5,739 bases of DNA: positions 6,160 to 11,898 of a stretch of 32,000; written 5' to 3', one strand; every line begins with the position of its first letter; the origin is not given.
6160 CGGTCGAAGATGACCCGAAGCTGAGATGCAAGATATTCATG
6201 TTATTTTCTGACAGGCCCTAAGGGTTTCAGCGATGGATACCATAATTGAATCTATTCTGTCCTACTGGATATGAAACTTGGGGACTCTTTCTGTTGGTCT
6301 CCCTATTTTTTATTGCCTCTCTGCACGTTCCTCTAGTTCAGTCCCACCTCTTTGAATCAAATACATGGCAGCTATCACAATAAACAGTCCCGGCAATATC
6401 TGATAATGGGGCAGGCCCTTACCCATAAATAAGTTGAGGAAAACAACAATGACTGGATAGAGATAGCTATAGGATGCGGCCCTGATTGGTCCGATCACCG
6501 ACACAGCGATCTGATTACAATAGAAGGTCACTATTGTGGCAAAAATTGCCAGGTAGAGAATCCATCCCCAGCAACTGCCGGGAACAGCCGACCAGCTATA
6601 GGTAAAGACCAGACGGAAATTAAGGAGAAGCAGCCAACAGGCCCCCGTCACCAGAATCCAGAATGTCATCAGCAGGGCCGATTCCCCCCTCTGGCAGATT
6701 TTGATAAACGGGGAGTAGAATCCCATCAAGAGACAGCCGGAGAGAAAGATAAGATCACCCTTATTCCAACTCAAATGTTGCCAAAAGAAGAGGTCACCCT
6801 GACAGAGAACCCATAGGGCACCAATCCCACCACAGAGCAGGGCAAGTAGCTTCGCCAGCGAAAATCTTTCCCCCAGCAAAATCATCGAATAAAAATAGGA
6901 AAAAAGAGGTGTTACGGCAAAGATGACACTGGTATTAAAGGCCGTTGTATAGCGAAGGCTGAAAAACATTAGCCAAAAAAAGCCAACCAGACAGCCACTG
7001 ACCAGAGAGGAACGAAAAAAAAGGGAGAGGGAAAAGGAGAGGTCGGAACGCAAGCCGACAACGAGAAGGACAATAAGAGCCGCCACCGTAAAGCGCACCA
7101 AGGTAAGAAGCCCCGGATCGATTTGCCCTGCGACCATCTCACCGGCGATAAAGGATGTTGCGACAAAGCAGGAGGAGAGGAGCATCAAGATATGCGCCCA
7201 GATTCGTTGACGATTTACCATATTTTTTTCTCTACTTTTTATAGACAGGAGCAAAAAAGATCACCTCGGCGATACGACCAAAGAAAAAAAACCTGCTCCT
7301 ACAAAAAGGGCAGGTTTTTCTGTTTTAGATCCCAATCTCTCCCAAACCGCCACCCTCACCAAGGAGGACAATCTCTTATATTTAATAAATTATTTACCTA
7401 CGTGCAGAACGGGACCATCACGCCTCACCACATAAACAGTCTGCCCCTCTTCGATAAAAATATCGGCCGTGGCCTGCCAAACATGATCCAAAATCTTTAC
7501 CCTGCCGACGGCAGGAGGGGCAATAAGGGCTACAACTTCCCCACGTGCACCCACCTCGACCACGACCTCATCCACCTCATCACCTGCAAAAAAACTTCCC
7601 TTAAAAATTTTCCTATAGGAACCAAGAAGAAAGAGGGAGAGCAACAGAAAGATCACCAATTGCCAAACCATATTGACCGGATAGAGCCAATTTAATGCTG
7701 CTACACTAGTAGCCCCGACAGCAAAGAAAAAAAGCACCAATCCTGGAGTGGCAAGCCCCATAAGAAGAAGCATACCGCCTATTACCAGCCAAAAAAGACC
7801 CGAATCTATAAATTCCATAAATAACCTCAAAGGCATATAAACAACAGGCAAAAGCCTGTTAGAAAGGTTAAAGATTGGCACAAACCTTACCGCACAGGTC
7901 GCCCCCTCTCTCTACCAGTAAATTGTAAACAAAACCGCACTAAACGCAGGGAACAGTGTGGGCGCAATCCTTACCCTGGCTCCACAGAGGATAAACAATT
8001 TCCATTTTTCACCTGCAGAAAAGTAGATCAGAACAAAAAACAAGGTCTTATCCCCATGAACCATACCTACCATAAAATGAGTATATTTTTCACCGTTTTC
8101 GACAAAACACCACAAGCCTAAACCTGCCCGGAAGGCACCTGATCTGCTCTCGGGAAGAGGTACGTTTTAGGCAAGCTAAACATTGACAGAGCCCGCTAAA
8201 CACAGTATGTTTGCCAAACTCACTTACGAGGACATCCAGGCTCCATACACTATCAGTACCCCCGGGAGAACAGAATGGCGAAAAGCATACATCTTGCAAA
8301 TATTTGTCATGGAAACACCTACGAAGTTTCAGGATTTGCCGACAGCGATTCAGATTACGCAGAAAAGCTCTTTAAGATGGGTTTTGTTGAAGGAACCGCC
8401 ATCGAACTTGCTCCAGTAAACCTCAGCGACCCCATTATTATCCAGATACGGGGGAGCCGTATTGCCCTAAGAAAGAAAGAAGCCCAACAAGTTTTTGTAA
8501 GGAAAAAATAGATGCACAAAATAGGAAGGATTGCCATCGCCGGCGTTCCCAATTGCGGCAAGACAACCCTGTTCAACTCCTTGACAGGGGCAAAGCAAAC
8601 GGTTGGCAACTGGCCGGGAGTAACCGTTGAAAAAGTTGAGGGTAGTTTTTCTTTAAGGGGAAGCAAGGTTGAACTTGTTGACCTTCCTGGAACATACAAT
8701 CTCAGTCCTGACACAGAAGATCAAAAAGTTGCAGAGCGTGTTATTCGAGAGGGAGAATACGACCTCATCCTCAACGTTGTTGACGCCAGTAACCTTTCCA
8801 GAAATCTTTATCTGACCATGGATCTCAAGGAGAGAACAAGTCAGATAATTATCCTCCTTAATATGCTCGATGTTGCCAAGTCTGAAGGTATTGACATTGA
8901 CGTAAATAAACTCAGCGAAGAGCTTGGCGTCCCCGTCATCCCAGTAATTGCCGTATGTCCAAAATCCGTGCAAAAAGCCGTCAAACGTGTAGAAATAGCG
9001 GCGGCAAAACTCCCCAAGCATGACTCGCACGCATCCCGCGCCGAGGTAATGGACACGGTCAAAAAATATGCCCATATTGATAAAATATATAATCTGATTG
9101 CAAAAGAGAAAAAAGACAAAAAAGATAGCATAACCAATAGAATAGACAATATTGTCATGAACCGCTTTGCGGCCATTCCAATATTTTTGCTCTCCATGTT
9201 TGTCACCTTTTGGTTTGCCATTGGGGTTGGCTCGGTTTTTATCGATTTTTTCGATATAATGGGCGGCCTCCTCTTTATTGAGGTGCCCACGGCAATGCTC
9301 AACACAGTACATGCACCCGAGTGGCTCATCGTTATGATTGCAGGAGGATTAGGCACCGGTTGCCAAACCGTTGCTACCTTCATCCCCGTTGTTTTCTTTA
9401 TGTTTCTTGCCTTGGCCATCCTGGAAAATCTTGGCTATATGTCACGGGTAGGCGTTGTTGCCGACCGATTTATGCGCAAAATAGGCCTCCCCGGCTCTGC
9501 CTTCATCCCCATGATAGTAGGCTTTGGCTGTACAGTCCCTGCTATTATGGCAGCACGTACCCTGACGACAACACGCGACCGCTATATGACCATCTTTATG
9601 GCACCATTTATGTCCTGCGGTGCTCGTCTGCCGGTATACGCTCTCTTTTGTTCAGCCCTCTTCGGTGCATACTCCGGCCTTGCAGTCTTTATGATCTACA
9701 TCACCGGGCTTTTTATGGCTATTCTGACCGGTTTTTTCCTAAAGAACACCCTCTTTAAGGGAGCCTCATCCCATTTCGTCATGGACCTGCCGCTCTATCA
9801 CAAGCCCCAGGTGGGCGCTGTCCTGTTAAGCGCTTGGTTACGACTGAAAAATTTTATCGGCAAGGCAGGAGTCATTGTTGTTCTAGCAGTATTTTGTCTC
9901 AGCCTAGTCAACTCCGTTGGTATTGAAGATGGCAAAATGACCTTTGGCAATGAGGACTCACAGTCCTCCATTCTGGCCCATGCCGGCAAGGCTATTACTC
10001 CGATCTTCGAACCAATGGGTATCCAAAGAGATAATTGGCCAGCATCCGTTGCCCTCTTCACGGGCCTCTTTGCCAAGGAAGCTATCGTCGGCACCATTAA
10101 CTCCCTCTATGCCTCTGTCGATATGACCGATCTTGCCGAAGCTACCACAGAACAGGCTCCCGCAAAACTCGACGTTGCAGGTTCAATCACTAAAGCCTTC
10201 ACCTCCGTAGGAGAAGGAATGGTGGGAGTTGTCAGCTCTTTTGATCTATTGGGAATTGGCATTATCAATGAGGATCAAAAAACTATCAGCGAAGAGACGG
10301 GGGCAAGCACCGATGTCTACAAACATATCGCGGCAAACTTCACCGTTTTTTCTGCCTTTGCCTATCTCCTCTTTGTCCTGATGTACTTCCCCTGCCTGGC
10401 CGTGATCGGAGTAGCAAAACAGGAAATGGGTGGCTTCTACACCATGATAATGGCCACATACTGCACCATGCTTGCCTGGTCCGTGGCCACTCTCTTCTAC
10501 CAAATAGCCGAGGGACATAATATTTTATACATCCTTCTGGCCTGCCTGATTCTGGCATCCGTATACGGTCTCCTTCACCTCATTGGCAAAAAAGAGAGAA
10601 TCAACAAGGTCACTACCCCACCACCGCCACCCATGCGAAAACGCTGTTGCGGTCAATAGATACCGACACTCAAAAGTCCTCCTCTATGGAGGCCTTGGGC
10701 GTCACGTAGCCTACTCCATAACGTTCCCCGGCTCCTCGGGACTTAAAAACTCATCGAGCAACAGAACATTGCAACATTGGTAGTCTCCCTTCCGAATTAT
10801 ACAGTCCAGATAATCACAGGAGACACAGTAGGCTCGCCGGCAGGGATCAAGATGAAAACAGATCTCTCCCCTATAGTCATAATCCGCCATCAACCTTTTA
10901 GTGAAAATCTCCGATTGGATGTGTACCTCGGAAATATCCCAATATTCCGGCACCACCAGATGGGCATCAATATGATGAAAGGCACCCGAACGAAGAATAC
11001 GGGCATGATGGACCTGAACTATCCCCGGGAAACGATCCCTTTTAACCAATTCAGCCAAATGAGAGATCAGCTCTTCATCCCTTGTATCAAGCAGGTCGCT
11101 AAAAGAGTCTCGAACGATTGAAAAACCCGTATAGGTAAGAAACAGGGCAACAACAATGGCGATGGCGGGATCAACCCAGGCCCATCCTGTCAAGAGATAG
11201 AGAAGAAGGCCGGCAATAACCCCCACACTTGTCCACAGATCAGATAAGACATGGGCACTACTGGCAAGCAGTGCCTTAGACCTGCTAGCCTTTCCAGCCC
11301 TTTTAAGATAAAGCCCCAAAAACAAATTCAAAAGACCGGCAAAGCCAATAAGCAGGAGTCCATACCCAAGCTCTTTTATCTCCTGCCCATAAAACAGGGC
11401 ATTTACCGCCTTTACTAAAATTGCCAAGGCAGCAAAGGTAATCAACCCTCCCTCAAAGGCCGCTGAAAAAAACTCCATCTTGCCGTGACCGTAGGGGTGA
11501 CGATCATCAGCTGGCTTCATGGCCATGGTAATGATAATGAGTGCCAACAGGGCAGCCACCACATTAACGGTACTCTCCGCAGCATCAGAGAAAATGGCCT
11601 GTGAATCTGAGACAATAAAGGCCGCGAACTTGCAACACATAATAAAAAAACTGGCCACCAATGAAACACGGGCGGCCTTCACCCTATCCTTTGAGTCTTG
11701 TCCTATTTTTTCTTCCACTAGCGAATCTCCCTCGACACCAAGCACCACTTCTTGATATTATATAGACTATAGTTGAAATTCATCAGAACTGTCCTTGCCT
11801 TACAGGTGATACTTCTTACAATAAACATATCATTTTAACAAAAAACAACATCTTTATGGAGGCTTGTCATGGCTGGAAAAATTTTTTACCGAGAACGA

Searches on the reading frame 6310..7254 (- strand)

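Call 62: search_protein_families(library=pfam, proteins=[window:6310-7254:-], max_evalue=0.00001)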
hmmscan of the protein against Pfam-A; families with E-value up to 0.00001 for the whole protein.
window:6310-7254:- (314 aa): 1 family
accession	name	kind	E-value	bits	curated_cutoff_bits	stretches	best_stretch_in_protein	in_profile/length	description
PF00892.27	EamA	-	1.7e-29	103.3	28.2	2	19-150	2-134/135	EamA-like transporter family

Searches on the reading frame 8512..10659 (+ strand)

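Call 62: search_protein_families(library=pfam, proteins=[window:8512-10659:+], max_evalue=0.00001)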
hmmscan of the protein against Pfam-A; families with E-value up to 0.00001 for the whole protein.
window:8512-10659:+ (715 aa): 5 families
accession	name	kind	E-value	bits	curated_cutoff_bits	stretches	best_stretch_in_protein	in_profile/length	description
PF02421.24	FeoB_N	-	9.2e-59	197.9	27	1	6-158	2-154/156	Ferrous iron transport protein B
PF07670.19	Gate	-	7.2e-44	148.9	29.6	2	289-379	3-100/104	Nucleoside recognition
PF01926.29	MMR_HSR1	-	4.8e-22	78.6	21.9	1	6-117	1-112/113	50S ribosome-binding GTPase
PF07664.17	FeoB_C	-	8e-18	64.4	26.6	1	392-444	1-54/54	Ferrous iron transport protein B C terminus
PF09439.16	SRPRB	-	1.1e-07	31.9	25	1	6-101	5-91/178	Signal recognition particle receptor beta subunit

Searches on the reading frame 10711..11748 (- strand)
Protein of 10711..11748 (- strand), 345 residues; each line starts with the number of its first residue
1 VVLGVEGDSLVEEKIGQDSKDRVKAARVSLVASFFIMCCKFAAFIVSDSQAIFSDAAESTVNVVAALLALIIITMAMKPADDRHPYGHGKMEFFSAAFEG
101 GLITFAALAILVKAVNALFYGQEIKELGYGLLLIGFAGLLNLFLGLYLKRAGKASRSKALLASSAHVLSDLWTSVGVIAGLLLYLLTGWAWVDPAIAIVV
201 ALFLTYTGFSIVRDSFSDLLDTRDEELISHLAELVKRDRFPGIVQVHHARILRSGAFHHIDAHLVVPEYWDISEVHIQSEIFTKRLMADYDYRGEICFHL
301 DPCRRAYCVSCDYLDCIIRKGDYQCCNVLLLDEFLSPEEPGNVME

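Call 62: search_protein_families(library=pfam, proteins=[window:10711-11748:-], max_evalue=0.00001)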
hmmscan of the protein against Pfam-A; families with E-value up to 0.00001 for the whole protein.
window:10711-11748:- (345 aa): 2 families
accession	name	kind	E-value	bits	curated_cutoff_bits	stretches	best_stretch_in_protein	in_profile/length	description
PF01545.26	Cation_efflux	-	6.6e-46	157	26.6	1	27-220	2-198/198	Cation efflux family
PF16916.11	ZT_dimer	-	2e-10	41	26.7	1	225-303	3-78/78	Dimerisation domain of Zinc Transporter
